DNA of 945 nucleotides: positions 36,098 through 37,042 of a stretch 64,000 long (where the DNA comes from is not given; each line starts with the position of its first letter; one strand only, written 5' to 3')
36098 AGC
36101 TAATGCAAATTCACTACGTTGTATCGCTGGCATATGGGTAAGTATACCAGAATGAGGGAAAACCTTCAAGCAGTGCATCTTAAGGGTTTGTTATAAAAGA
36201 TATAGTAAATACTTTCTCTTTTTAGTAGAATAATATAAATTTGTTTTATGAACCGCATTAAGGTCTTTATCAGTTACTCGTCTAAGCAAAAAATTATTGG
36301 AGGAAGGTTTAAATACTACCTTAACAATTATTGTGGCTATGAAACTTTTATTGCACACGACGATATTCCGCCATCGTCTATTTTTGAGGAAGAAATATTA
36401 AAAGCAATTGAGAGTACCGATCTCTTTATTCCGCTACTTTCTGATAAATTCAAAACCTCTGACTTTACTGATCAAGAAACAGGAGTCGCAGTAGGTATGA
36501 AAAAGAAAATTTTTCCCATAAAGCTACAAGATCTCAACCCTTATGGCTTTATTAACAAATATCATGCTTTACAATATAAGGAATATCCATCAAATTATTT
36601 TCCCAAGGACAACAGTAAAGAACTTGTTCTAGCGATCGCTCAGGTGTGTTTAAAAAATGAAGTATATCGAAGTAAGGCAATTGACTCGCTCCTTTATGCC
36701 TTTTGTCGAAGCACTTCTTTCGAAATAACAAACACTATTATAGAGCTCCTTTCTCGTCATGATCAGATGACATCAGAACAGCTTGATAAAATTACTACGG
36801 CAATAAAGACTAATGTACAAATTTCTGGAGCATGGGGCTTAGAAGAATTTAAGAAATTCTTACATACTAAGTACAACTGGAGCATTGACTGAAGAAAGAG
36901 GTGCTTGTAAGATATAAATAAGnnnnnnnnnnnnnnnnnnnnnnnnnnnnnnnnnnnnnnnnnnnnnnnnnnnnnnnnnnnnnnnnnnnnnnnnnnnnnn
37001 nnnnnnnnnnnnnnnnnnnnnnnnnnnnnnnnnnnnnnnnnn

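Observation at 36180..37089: Stand-alone TIR-domain gene on an AT-rich islet wedged between nusA and the Clp operon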

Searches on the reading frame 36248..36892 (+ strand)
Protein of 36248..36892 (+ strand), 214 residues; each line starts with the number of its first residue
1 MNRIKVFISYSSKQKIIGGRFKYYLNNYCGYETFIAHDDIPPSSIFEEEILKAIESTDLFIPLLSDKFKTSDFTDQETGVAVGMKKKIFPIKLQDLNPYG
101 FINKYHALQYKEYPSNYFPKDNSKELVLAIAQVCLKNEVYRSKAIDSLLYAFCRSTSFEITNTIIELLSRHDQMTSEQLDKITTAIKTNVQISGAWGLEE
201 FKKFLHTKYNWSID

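Call 4: search_protein_families(library=pfam, proteins=[window:36248-36889:+], max_evalue=10)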
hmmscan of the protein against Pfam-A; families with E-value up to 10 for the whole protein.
window:36248-36889:+ (214 aa): 3 families
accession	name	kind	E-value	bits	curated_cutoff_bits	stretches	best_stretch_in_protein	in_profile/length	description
PF13676.11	TIR_2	-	1.7e-12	48.3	28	1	6-110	1-108/122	TIR domain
PF01582.25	TIR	-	0.0016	18.7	21.3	1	27-78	26-77/179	TIR domain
PF17014.10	Mad3_BUB1_I_2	-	0.0084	16.6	37.6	1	102-156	41-94/128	Putative Mad3/BUB1 like region 1 protein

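Call 5: search_protein_families(library=padloc, proteins=[window:36248-36889:+], max_evalue=10)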
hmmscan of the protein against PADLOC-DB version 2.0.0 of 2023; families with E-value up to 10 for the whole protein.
window:36248-36889:+ (214 aa): 4 families
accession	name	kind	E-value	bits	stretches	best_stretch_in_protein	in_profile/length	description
PDLC00434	ThsB1|ThsB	-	7e-06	23.4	1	5-147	140-285/396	TIR-like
PDLC05001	PDC-S34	-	0.00053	17.1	1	141-206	299-364/384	-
PDLC02012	SAVED5--SAVED_TIR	-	0.0039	14.4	1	5-75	15-84/404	-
PDLC00436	ThsB1|ThsB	-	0.0053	14.3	1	4-86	36-121/183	TIR-like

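Call 6: search_protein_families(library=ncbifam, proteins=[window:36248-36889:+], max_evalue=10)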
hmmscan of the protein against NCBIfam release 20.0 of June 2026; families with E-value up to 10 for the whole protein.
window:36248-36889:+ (214 aa): 2 families
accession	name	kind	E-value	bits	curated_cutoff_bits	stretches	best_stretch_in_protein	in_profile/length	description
NF058526.1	Thoeris_type3_ThcB4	equivalog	2.6e-06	26.6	220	1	5-148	129-270/375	Thoeris type III anti-phage system protein ThcB4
NF042941.1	Retron_TIR_antiphage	equivalog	0.00014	20.8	600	1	3-109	339-448/464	TIR domain-containing anti-phage reverse transcriptase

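Call 7: find_homologous_proteins(query=window:36248-36889:+, max_evalue=0.001)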
Query window:36248-36889:+ (214 aa): 62 proteins with E <= 0.001 among 165 candidates.
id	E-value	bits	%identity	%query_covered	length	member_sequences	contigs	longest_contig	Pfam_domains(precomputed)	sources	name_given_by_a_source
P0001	4.7e-139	479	100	100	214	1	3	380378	PF13676.12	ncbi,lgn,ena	ncbi:MAG: toll/interleukin-1 receptor domain-containing protein [Patescibacteria group bacterium]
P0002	3.4e-85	303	64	100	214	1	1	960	PF13676.12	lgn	-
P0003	8.1e-83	295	65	100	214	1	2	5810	PF13676.12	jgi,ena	-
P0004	1.5e-81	291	64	100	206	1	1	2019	PF13676.12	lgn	-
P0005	4.8e-81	289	62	99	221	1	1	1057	PF01582.26,PF13676.12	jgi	jgi:hypothetical protein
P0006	2.7e-80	287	62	100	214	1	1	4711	PF13676.12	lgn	-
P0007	5.0e-80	286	64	100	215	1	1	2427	PF13676.12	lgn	-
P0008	1.6e-79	284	62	100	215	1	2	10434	PF13676.12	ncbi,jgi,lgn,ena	-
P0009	1.9e-78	281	63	100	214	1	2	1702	PF13676.12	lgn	-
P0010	2.1e-76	274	62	100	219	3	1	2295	PF13676.12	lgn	-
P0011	6.0e-76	273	59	100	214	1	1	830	PF13676.12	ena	-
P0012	1.1e-74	268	58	100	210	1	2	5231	PF13676.12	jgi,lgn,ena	jgi:hypothetical protein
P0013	2.3e-74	267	58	100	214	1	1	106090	PF13676.12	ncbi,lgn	-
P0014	6.9e-72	259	58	100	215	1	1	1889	PF13676.12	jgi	jgi:TIR domain-containing protein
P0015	2.1e-70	254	56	100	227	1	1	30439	PF13676.12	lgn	-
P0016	1.5e-68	248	56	100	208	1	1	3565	PF13676.12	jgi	-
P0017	3.8e-68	247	56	100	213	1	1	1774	PF13676.12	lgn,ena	-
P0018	1.9e-67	245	58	92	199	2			PF13676.12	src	-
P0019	2.3e-67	245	58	100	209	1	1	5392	PF01582.26,PF13676.12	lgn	-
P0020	3.2e-67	244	55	98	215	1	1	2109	PF13676.12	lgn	-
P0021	7.8e-67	243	53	100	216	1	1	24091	PF13676.12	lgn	-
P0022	8.7e-67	243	55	100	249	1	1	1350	PF13676.12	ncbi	-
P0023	1.9e-66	242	55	100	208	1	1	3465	PF13676.12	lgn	-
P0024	7.8e-66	240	58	100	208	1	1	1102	PF01582.26,PF13676.12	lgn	-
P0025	9.9e-66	239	55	100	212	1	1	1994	PF13676.12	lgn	-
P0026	1.0e-65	239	55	100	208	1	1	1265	PF01582.26,PF13676.12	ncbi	-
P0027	1.5e-65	239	56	99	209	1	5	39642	PF13676.12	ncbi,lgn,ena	-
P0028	2.1e-65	238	52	100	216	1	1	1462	PF13676.12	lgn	-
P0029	2.5e-65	238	56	100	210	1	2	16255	PF13676.12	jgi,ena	-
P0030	4.3e-65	237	55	100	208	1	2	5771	PF01582.26,PF13676.12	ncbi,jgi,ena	-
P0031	2.8e-64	234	55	100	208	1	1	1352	PF13676.12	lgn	-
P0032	6.9e-64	233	57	98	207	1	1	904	PF13676.12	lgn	-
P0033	1.1e-63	233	53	100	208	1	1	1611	PF13676.12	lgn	-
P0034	2.2e-63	232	55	100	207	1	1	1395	PF13676.12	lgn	-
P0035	2.3e-63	231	55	100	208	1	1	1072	PF13676.12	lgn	-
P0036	3.1e-63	231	56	100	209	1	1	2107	PF13676.12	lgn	-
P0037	3.2e-63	231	55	100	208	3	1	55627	PF13676.12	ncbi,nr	ncbi:MAG: toll/interleukin-1 receptor domain-containing protein [Candidatus Levybacteria bacterium]|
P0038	3.6e-63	231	54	100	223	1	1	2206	PF01582.26,PF13676.12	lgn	-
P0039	6.6e-63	230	55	100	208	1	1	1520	PF13676.12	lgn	-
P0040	1.5e-62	229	55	100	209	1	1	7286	PF01582.26,PF13676.12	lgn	-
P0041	2.9e-62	228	54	100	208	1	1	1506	PF13676.12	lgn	-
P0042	1.7e-61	225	54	100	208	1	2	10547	PF13676.12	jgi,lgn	jgi:hypothetical protein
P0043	2.4e-61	225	51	100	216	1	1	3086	PF13676.12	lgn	-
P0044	6.3e-61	224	54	100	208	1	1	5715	PF13676.12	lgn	-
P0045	8.4e-61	223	54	100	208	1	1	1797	PF13676.12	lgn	-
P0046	7.0e-60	220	53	100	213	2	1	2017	PF01582.26,PF13676.12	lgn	-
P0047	1.5e-59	219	53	100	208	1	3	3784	PF13676.12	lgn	-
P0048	4.3e-59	218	52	100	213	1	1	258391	PF01582.26,PF13676.12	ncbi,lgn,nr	ncbi:MAG: toll/interleukin-1 receptor domain-containing protein [Candidatus Gottesmanbacteria bacter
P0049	2.8e-57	212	48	100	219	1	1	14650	PF01582.26,PF13676.12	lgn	-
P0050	1.7e-54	203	49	100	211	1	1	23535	PF01582.26,PF13676.12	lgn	-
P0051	9.1e-54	200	59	73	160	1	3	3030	PF13676.12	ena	-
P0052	3.9e-53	198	52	89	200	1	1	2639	PF13676.12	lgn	-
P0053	6.9e-50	187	47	100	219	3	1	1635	PF13676.12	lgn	-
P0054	1.3e-48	183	42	100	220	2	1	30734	PF13676.12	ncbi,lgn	-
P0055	5.8e-48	181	50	86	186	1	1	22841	PF13676.12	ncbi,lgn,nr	ncbi:toll/interleukin-1 receptor domain-containing protein [Candidatus Gottesmanbacteria bacterium]|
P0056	1.3e-47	180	65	63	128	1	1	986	PF13676.12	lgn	-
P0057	6.7e-46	174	68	55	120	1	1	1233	PF13676.12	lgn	-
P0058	5.2e-45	172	46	91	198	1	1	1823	PF13676.12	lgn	-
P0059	2.5e-35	140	38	100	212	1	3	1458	PF13676.12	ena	-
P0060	6.1e-15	73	45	47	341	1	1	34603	PF13676.12,PF18865.8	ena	-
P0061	3.3e-14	71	44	47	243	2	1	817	PF13676.12,PF18865.8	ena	-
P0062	1.2e-13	69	43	46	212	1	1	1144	PF13676.12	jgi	-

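Call 8: find_encoding_contigs(protein=window:36248-36892:+, flank=10000, max_places=10)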
Protein window:36248-36892:+ (214 aa): 5 contigs read that carry it; 5 places shown.
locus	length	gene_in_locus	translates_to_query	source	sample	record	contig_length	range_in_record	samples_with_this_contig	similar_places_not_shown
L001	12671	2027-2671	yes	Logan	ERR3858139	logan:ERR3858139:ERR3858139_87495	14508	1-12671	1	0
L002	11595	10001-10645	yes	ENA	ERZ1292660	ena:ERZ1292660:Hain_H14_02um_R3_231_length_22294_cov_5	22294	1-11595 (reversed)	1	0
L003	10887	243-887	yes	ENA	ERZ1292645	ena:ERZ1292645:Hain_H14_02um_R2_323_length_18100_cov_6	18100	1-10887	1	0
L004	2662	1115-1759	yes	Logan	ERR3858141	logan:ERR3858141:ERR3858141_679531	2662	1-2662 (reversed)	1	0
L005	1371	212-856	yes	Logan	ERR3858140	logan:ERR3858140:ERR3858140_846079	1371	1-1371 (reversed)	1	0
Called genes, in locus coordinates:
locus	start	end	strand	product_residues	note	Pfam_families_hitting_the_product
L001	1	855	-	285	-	?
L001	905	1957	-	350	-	PF08529:NusA_N, PF07650:KH_2 (faint), PF13184:KH_NusA_1st, PF26594:KH_NusA_2nd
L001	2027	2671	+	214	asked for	PF13676:TIR_2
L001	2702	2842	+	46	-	-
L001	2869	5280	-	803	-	PF00158:Sigma54_activat (faint), PF01695:IstB_IS21 (faint), PF13191:AAA_16 (faint), PF17871:AAA_lid_9, PF00004:AAA (weak), PF07724:AAA_2, PF07728:AAA_5, PF10431:ClpB_D2-small, +2 more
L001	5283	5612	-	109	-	-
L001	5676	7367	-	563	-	PF00082:Peptidase_S8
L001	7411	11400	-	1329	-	PF02861:Clp_N, PF23569:NBD_SMAX1 (weak), PF00004:AAA, PF17871:AAA_lid_9, PF00004:AAA, PF07724:AAA_2, PF07728:AAA_5, PF10431:ClpB_D2-small, +5 more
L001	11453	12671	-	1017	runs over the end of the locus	?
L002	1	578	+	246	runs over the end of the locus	PF01996:F420_ligase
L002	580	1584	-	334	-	PF03462:PCRF, PF00472:RF-1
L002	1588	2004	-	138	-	-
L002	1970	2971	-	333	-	PF00389:2-Hacid_dh, PF02826:2-Hacid_dh_C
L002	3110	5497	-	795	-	PF01138:RNase_PH, PF03726:PNPase (faint), PF03725:RNase_PH_C, PF01138:RNase_PH, PF00013:KH_1, PF00575:S1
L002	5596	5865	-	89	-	PF00312:Ribosomal_S15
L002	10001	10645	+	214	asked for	PF13676:TIR_2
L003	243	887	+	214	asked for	PF13676:TIR_2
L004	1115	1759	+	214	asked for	PF13676:TIR_2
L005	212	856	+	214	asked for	PF13676:TIR_2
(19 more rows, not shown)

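Call 10: find_related_loci(query=A1, collection=genome_contigs, flank=8000)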
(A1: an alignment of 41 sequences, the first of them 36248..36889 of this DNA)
Query A1 (214 aa) in genome_contigs; peptide patterns used: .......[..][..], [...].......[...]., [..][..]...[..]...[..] (x = any residue, [..] = any of these).
360 stretches matched a pattern; 194 encode a relative of the query (tblastn E <= 1e-3); the best 80 are kept; 80 distinct loci.
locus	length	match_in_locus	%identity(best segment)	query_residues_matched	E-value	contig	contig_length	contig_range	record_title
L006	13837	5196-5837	59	1-214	6e-83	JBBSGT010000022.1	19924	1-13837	MAG: Candidatus Levyibacteriota bacterium isolate LS2_sbin.47 LS2_sbin.47_K_622253_L_19924_cov_18.0241, whole genome sho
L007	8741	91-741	50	1-214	5e-70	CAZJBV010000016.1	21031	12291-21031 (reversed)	MAG TPA_asm: uncultured Gammaproteobacteria bacterium isolate binchicken_co144_1014 genome assembly, contig: NODE_5237_l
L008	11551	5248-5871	53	1-214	1e-69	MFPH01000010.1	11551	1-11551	MAG: Candidatus Levybacteria bacterium RIFCSPLOWO2_12_FULL_37_14 rifcsplowo2_12_scaffold_11923, whole genome shotgun seq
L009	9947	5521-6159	52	1-214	2e-68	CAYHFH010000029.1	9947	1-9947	MAG TPA_asm: uncultured Gammaproteobacteria bacterium isolate ERP119705_co10_87 genome assembly, contig: NODE_5494_lengt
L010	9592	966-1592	53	4-209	3e-68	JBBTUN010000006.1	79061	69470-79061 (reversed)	MAG: Patescibacteria group bacterium isolate H41-bin134_1 H41_bin134_1_000000000006, whole genome shotgun sequence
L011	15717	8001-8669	52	1-214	4e-68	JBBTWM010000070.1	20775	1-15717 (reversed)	MAG: Patescibacteria group bacterium isolate H41-bin127_1 H41_bin127_1_000000000070, whole genome shotgun sequence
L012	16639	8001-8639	52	1-214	2e-67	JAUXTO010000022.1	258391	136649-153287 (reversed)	MAG: Candidatus Gottesmanbacteria bacterium isolate C13_maxbin.100 C13_k141_317428, whole genome shotgun sequence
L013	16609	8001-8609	52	20-214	3e-60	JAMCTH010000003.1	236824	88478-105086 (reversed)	MAG: Patescibacteria group bacterium isolate FK_Sedi_A_Bin.175 NODE_28_length_236824_cov_6.16695, whole genome shotgun s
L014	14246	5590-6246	48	1-214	3e-58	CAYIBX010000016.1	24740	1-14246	MAG TPA_asm: uncultured Gammaproteobacteria bacterium isolate ERP119705_co18_370 genome assembly, contig: NODE_2345_leng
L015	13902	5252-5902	47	1-214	2e-57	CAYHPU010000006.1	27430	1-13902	MAG TPA_asm: uncultured Gammaproteobacteria bacterium isolate ERP119705_co15_22 genome assembly, contig: NODE_1469_lengt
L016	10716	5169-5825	48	1-214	1e-57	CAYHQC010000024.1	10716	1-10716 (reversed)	MAG TPA_asm: uncultured Gammaproteobacteria bacterium isolate ERP119705_co15_352 genome assembly, contig: NODE_7299_leng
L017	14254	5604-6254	42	1-214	2e-55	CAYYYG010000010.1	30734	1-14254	MAG TPA_asm: uncultured Gammaproteobacteria bacterium isolate SRP192515_co2_325 genome assembly, contig: NODE_1078_lengt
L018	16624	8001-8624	56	1-214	1e-73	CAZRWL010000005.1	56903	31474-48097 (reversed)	MAG TPA_asm: uncultured Gammaproteobacteria bacterium isolate SRP269290_co1_1073 genome assembly, contig: NODE_541_lengt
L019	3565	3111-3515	61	1-135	9e-51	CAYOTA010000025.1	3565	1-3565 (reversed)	MAG TPA_asm: uncultured Gammaproteobacteria bacterium isolate SRP302895_co1_52 genome assembly, contig: NODE_59515_lengt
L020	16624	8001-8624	38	4-213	3e-37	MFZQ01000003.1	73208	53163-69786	MAG: Candidatus Roizmanbacteria bacterium RIFCSPHIGHO2_02_FULL_40_13b rifcsphigho2_02_scaffold_1112, whole genome shotgu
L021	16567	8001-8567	33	2-200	3e-33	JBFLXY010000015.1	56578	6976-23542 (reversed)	MAG: Thermodesulfobacteriota bacterium isolate MAG070 MAG070_15, whole genome shotgun sequence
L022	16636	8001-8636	32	4-214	1e-32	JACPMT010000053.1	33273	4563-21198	MAG: Candidatus Woesearchaeota archaeon isolate NC_groundwater_556_Ag_S-0.1um_39_10 S35_SO-1_scaffold_361877, whole geno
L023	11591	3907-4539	32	1-211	2e-32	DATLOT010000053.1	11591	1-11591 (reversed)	MAG TPA_asm: Gammaproteobacteria bacterium isolate SMAG_U13833 k141_4152039, whole genome shotgun sequence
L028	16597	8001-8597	28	4-210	1e-28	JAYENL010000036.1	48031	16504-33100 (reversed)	MAG: Armatimonadota bacterium isolate MAG056 MAG056_36, whole genome shotgun sequence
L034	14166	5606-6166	31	4-199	3e-26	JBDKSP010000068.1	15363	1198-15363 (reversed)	MAG: Armatimonadota bacterium isolate 6_bin.213 c_000000847217, whole genome shotgun sequence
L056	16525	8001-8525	35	5-189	7e-23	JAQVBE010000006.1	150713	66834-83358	MAG: Aliarcobacter sp. isolate STD2_58 NODE_268_length_150713_cov_92.161841_Sandtown_D2, whole genome shotgun sequence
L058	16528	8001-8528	31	5-190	9e-23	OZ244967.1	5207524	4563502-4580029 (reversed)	MAG: Granulosicoccaceae bacterium isolate 69fe04f5-5af2-44a6-ae30-c983e8064af8 genome assembly, chromosome: 1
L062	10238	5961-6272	42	4-109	3e-22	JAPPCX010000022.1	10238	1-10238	MAG: Chloroflexota bacterium isolate IRC4_bin_11 NODE_3343_length_10238_cov_13.5402, whole genome shotgun sequence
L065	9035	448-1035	29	5-210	4e-22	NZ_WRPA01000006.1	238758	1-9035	Shewanella insulae strain JBTF-M18 6, whole genome shotgun sequence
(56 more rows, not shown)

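Call 18: search_solved_structures(query=A1, max_evalue=1, show_alignments=3)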
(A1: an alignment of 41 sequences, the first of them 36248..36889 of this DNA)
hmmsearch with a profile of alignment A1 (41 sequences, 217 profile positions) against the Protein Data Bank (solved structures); distinct sequences matched with E-value up to 1: 37.
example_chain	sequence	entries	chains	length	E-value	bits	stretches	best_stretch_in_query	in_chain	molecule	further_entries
9mud_K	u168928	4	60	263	9.4e-05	25.4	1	5-94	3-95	Cat1 (CRISPR associated TIR 1) pentagonal filament | Cat1 (CRISPR associated TIR 1) pentagonal filament assembly | Cat1 (CRISPR-associated TIR 1)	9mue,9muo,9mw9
4w8h_A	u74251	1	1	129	0.0003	23.7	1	8-105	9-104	Toll-receptor-related 2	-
8p2m_A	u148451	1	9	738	0.00032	23.7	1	3-91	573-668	NAD(+) hydrolase tir-1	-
4w8g_A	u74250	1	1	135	0.00033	23.6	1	8-106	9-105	Toll-receptor-related 2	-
8p2l_A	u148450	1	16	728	0.0041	20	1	5-91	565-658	NAD(+) hydrolase SARM1,NAD(+) hydrolase tir-1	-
7fcl_A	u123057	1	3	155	0.0052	19.7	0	1-73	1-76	SIGIRR protein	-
7fcj_A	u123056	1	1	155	0.0084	19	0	1-73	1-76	SIGIRR protein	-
9tzw_A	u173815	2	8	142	0.013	18.4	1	5-91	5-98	NAD(+) hydrolase SARM1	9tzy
9mw1_B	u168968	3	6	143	0.013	18.3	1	5-91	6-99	NAD(+) hydrolase SARM1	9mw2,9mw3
10ra_A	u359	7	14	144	0.013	18.3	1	5-91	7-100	Sterile alpha and TIR motif-containing protein 1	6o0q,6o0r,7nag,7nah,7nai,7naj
10rb_A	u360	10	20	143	0.014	18.3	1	5-91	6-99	NAD(+) hydrolase SARM1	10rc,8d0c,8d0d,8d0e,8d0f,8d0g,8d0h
6o0u_A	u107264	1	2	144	0.014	18.3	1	5-91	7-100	Sterile alpha and TIR motif-containing protein 1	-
9hq0_A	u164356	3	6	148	0.015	18.1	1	5-91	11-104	NAD(+) hydrolase SARM1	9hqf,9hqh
6o0v_A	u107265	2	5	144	0.023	17.6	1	5-91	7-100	Sterile alpha and TIR motif-containing protein 1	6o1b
3hl4_A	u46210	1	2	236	0.044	16.7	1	34-62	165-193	Choline-phosphate cytidylyltransferase A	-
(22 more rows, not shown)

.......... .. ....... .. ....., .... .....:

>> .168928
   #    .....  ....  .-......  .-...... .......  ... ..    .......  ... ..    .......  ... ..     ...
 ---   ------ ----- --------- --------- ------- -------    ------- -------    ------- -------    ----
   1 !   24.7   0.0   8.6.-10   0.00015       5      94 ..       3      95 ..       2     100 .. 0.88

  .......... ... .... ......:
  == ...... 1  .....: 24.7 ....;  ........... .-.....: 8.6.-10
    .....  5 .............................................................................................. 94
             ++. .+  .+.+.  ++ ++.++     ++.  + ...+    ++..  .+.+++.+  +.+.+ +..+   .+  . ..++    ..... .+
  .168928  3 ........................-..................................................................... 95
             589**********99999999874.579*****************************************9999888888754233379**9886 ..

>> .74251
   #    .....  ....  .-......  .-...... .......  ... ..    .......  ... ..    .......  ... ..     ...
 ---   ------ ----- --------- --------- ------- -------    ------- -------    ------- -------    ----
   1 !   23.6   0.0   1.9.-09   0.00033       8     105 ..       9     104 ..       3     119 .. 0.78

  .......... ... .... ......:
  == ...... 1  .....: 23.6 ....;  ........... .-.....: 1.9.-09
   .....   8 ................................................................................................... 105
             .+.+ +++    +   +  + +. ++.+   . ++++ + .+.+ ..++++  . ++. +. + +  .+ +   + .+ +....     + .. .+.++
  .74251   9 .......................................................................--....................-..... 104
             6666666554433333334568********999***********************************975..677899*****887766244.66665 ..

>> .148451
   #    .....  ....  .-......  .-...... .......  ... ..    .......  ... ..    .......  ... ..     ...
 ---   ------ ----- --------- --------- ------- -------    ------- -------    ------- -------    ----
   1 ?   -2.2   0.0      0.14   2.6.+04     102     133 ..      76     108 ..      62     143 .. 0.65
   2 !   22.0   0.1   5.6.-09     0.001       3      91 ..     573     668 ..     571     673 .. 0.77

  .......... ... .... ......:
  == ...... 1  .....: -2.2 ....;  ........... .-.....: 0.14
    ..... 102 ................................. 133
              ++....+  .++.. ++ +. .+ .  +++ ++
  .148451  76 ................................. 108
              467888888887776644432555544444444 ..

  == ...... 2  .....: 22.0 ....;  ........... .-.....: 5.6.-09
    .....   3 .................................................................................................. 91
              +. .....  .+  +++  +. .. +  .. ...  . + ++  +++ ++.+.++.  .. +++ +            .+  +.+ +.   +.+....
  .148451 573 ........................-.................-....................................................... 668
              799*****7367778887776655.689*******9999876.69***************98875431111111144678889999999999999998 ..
